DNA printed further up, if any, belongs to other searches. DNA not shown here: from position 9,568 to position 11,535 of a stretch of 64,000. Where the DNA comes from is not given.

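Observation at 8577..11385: Minimal two-gene phosphonate module: PEP mutase fused to a C-terminal nucleotidyltransferase, plus phosphonopyruvate decarboxylase, with no aminotransferase or dehydrogenase partner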

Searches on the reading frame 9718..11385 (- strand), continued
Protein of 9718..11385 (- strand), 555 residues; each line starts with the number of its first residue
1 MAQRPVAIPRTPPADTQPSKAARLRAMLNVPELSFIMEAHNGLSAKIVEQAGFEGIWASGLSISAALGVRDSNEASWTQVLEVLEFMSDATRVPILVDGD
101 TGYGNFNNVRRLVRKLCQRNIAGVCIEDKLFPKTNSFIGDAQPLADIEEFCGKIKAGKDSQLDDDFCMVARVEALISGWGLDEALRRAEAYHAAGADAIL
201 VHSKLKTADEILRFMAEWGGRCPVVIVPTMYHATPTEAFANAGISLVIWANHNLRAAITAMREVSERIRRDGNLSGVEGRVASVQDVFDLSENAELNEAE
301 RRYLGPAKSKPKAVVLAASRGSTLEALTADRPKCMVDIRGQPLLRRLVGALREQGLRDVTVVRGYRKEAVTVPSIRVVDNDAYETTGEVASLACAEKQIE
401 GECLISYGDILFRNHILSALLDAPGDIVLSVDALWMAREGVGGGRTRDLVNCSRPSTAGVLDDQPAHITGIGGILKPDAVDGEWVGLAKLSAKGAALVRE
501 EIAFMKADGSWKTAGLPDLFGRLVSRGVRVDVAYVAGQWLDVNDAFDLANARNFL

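Call 29: find_related_loci(query=A1, collection=genome_contigs, flank=10000)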
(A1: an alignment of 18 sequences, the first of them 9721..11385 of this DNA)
Query A1 (555 aa) in genome_contigs; peptide patterns used: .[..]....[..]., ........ (x = any residue, [..] = any of these).
600 stretches matched a pattern (row limit reached: there are more); 595 encode a relative of the query (tblastn E <= 1e-3); the best 80 are kept; 80 distinct loci.
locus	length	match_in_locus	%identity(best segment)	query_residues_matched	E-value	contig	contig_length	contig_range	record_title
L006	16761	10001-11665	93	1-555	0e+0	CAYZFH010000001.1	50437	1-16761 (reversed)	MAG TPA_asm: uncultured Rhizobiaceae bacterium isolate SRP292972_co2_151 genome assembly, contig: NODE_584_length_50437_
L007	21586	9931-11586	67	1-555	0e+0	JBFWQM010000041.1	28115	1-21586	MAG: Rhodospirillaceae bacterium isolate CA_2019_TPBF_183 NODE_8675_length_28115_cov_9.263006_TPBF, whole genome shotgun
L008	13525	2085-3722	68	10-555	0e+0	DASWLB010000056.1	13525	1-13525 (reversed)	MAG TPA_asm: Alphaproteobacteria bacterium isolate SMAG_U2937 k141_3349207, whole genome shotgun sequence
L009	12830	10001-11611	69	19-555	0e+0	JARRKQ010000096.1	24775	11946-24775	MAG: Alphaproteobacteria bacterium isolate Spart_050_MAG scaffold_1423, whole genome shotgun sequence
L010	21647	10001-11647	69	7-554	0e+0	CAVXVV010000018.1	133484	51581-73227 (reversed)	MAG: uncultured Candidatus Rokubacteria bacterium isolate MFD04850.bin.2.156 genome assembly, contig: contig_130034, who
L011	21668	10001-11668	67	1-555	0e+0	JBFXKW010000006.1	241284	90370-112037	MAG: Alphaproteobacteria bacterium isolate CA_2019_TPIn_84 NODE_172_length_241284_cov_15.481761_TPIn, whole genome shotg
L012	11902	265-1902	68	10-555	0e+0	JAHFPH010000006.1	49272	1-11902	MAG: Rhodospirillaceae bacterium isolate nzgw522 NODE_564_length_49273_cov_6.008993, whole genome shotgun sequence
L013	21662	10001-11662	65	2-554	0e+0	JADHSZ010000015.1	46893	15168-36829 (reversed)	MAG: Alphaproteobacteria bacterium isolate BS150m-G7 BS-150m-C579, whole genome shotgun sequence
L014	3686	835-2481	65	7-555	0e+0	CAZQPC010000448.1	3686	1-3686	MAG TPA_asm: uncultured Magnetovibrio sp. isolate binchicken_co46_96 genome assembly, contig: NODE_56316_length_3686_cov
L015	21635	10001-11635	68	11-554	0e+0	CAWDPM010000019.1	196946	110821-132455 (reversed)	MAG: uncultured Candidatus Rokubacteria bacterium isolate MFD04850.bin.1.411 genome assembly, contig: contig_29860, whol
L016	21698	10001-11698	65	1-555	0e+0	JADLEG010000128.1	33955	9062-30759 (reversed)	MAG: Alphaproteobacteria bacterium isolate SJ314 c_000000563820, whole genome shotgun sequence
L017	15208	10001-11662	66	2-554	0e+0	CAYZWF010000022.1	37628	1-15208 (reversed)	MAG TPA_asm: uncultured Rhodospirillaceae bacterium isolate SRP200020_co2_207 genome assembly, contig: NODE_1233_length_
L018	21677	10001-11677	66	2-555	0e+0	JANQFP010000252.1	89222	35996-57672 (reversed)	MAG: Rhodospirillales bacterium isolate PL23a_bin.98 k99_1064151, whole genome shotgun sequence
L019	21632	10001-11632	66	12-555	0e+0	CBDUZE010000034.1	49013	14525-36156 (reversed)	MAG TPA_asm: uncultured Alphaproteobacteria bacterium isolate SRR22302348_concoct_16 genome assembly, contig: ERZ2507359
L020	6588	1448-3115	64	1-555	0e+0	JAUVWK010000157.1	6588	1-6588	MAG: Alphaproteobacteria bacterium isolate CSMAG_1188 CSMAG_1188_k127_3267487_length_6588_cov_25.1285, whole genome shot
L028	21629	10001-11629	66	14-555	0e+0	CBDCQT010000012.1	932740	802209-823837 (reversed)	MAG: Alphaproteobacteria bacterium isolate e3c776a9-cacd-4c18-a30b-cff54c8cb4cc genome assembly, contig: contig_12, whol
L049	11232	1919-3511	64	19-554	0e+0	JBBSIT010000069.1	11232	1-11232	MAG: Acetobacterales bacterium isolate LS3_sbin.48 LS3_sbin.48_K_571643_L_11232_cov_11.2245, whole genome shotgun sequen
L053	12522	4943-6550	63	16-553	0e+0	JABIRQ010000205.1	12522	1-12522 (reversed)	MAG: Rhodospirillaceae bacterium isolate SI072_bin169 k141_3448745, whole genome shotgun sequence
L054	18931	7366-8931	64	24-554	0e+0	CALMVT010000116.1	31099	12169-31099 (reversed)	MAG TPA_asm: uncultured Acetobacteraceae bacterium isolate SRR12240182_bin.11_CONCOCT_v1.1_MAG genome assembly, contig:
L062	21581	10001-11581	62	19-554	0e+0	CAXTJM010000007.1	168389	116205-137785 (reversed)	MAG TPA_asm: uncultured Acetobacteraceae bacterium isolate private_TS1974_metawrap_bin.6 genome assembly, contig: privat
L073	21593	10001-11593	60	16-554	0e+0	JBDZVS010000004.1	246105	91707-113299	MAG: Hyphomicrobiales bacterium isolate PE_dung12 NODE_14_length_246105, whole genome shotgun sequence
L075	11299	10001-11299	71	19-452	0e+0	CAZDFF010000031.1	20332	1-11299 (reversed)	MAG TPA_asm: uncultured Hyphomicrobiales bacterium isolate binchicken_co199_81 genome assembly, contig: NODE_1976_length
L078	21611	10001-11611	58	18-555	0e+0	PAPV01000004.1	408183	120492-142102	MAG: Rhodospirillaceae bacterium isolate SP154 27658, whole genome shotgun sequence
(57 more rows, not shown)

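Call 34: search_protein_families(library=pfam, proteins=[L054:5590-6360:-, L053:9684-10298:+, L049:4652-5773:-, L062:13890-14903:+, L073:9129-9881:-, L018:16291-18891:+, L078:18265-19218:+, L007:6959-8092:-, L075:1768-3630:+, L028:8606-9760:-], max_evalue=0.0001)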
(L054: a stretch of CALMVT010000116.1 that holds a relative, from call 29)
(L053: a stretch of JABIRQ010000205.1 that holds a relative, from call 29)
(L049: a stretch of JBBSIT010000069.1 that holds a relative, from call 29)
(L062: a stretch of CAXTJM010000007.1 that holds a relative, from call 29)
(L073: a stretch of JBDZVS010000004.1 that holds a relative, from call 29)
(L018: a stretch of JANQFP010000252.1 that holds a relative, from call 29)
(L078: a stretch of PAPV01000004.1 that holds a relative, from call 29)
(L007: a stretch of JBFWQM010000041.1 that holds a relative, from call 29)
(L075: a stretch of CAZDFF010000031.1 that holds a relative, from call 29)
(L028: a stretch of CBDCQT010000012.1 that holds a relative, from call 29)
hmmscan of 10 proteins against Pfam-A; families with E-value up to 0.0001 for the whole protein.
L054:5590-6360:- (256 aa): 1 family
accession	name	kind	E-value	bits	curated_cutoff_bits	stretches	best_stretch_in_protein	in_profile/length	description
PF05721.19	PhyH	-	7.3e-27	95.5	22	1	20-214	2-212/213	Phytanoyl-CoA dioxygenase (PhyH)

L053:9684-10298:+ (204 aa): 1 family
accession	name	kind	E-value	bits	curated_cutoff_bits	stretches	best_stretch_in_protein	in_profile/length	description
PF01066.26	CDP-OH_P_transf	-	4e-12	47.2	22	1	25-144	4-115/152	CDP-alcohol phosphatidyltransferase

L049:4652-5773:- (373 aa): 1 family
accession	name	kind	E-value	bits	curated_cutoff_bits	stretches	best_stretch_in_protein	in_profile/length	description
PF00266.25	Aminotran_5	-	5.3e-23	82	21.5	1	29-338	35-347/371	Aminotransferase class-V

L062:13890-14903:+ (337 aa): 1 family
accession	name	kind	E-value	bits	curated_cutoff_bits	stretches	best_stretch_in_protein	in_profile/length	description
PF03706.18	LPG_synthase_TM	-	7.2e-25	88.5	33.4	1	6-301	2-294/302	Lysylphosphatidylglycerol synthase TM region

L073:9129-9881:- (250 aa): 3 families
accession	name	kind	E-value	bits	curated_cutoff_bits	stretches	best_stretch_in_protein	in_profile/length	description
PF12804.13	NTP_transf_3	-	2.4e-15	57.5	27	1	11-133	1-120/160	MobA-like NTP transferase domain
PF00483.29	NTP_transferase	-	3.9e-05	23.8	21.2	1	11-188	2-190/245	Nucleotidyl transferase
PF01128.25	IspD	-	4.7e-05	23.7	27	1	11-63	3-55/221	2-C-methyl-D-erythritol 4-phosphate cytidylyltransferase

L018:16291-18891:+ (866 aa): 1 family
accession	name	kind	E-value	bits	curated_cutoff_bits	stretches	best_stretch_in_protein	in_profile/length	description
PF03176.21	MMPL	-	2.1e-29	103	20.5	2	65-445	13-320/333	MMPL family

L078:18265-19218:+ (317 aa): 8 families
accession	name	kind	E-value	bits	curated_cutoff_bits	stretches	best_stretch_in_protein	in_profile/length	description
PF01370.27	Epimerase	-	4.2e-33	115.2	20.9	1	3-224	1-236/240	NAD dependent epimerase/dehydratase family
PF01073.25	3Beta_HSD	-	2.3e-26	92.9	22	1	4-216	1-230/280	3-beta hydroxysteroid dehydrogenase/isomerase family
PF04321.23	RmlD_sub_bind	-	1.2e-20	74.3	27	1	1-181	1-164/287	RmlD substrate binding domain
PF13460.12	NAD_binding_10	-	2.7e-19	70.2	27.2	1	7-168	1-146/184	NAD(P)H-binding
PF16363.11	GDP_Man_Dehyd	-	3.6e-16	60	27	1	4-246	1-274/332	GDP-mannose 4,6 dehydratase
PF07993.18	NAD_binding_4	-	1.7e-14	54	20.1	1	58-179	86-218/258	Male sterility protein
PF05368.20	NmrA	-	4.8e-09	36.7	27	1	2-260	4-248/298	NmrA-like family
PF02719.21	Polysacc_synt_2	-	7.2e-09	35.7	20.2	1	3-116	1-131/293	Polysaccharide biosynthesis protein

L007:6959-8092:- (377 aa): 2 families
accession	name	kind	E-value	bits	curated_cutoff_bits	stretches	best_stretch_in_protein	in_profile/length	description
PF11946.13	DUF3463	-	1.6e-61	206.5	31.3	1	186-319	1-133/134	Domain of unknown function (DUF3463)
PF04055.27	Radical_SAM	-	1.1e-19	71.7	29.5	1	25-171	4-160/166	Radical SAM superfamily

L075:1768-3630:+ (620 aa): 4 families
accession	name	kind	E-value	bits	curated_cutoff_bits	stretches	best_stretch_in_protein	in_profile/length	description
PF13243.12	SQHop_cyclase_C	-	2.2e-143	477.5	26.1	1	291-606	1-318/319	Squalene-hopene cyclase C-terminal domain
PF13249.12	SQHop_cyclase_N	-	3.3e-119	397.8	26.2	1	2-280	9-288/291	Squalene-hopene cyclase N-terminal domain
PF09492.16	Pec_lyase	-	4.4e-07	29.9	22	1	365-474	48-161/292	Pectic acid lyase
PF00432.27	Prenyltrans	-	3.9e-05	23.7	26.5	0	383-516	54-169/304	Prenyltransferase alpha-alpha toroid domain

L028:8606-9760:- (384 aa): 3 families
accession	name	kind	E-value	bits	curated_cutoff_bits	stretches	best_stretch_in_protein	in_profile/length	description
PF01041.23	DegT_DnrJ_EryC1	-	4.9e-96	322.5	19.8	1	26-379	4-360/360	DegT/DnrJ/EryC1/StrS aminotransferase family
PF00155.27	Aminotran_1_2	-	7.7e-09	35.6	19.7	1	44-182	38-194/361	Aminotransferase class I and II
PF01212.27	Beta_elim_lyase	-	1.1e-05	25.3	27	1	38-143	24-128/288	Beta-eliminating lyase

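Call 38: find_encoding_contigs(protein=P0009, flank=10000, max_places=2)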
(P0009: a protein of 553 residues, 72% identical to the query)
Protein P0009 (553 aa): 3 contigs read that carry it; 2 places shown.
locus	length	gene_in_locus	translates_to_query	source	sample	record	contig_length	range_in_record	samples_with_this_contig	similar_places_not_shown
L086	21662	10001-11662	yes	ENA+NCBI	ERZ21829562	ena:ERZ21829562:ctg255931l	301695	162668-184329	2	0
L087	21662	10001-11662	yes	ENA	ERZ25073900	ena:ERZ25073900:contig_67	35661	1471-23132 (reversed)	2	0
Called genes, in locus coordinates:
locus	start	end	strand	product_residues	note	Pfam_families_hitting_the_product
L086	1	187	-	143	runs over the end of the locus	PF01066:CDP-OH_P_transf (weak)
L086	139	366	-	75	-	-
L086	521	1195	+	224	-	PF01066:CDP-OH_P_transf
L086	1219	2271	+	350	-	PF03706:LPG_synthase_TM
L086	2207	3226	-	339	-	PF01073:3Beta_HSD, PF01370:Epimerase, PF02719:Polysacc_synt_2 (weak), PF04321:RmlD_sub_bind, PF05368:NmrA, PF07993:NAD_binding_4, PF13460:NAD_binding_10, PF16363:GDP_Man_Dehyd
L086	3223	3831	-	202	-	PF01066:CDP-OH_P_transf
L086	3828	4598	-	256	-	PF00483:NTP_transferase, PF12804:NTP_transf_3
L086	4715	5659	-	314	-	PF03706:LPG_synthase_TM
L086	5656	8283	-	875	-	PF03176:MMPL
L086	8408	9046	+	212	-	PF05494:MlaC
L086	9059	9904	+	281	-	PF27522:YDMC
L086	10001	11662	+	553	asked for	PF13714:PEP_mutase, PF12804:NTP_transf_3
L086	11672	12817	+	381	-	PF02776:TPP_enzyme_N, PF02775:TPP_enzyme_C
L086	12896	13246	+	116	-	PF20319:DUF6614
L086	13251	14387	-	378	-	PF00266:Aminotran_5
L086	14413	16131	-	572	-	PF02776:TPP_enzyme_N, PF00205:TPP_enzyme_M, PF02775:TPP_enzyme_C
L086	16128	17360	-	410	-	PF02515:CoA_transf_3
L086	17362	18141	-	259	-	PF00378:ECH_1, PF16113:ECH_2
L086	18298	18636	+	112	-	PF01329:Pterin_4a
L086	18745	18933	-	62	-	-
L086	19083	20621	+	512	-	PF13191:AAA_16 (faint), PF01636:APH, PF13207:AAA_17 (faint), PF06414:Zeta_toxin (weak), PF13238:AAA_18 (weak), PF13671:AAA_33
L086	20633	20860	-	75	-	-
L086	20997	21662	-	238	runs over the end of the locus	PF00089:Trypsin, PF13365:Trypsin_2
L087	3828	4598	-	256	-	PF00483:NTP_transferase, PF12804:NTP_transf_3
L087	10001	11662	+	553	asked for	PF13714:PEP_mutase, PF12804:NTP_transf_3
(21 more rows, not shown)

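Call 39: find_encoding_contigs(protein=P0016, flank=10000, max_places=2)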
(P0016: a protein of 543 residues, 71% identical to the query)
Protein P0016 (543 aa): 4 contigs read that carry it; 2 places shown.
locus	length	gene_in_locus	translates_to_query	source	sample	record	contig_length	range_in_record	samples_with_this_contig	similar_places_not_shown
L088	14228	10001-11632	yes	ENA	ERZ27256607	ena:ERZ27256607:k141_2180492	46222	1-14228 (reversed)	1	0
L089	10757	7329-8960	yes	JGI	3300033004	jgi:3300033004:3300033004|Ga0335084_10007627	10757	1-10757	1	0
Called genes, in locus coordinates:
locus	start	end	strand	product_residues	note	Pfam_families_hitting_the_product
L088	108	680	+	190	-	PF01066:CDP-OH_P_transf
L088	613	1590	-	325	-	-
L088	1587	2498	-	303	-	PF01073:3Beta_HSD (weak), PF01370:Epimerase, PF05368:NmrA, PF13460:NAD_binding_10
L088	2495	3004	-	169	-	-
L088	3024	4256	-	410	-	PF00248:Aldo_ket_red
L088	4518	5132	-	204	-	-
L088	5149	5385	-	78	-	-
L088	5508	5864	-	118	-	-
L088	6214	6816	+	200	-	PF00300:His_Phos_1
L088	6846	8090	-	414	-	PF00296:Bac_luciferase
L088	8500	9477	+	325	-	PF04392:ABC_sub_bind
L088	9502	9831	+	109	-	PF02627:CMD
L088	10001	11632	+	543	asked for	PF13714:PEP_mutase, PF12804:NTP_transf_3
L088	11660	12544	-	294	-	PF02653:BPD_transp_2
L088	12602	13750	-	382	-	-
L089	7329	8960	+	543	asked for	PF13714:PEP_mutase, PF12804:NTP_transf_3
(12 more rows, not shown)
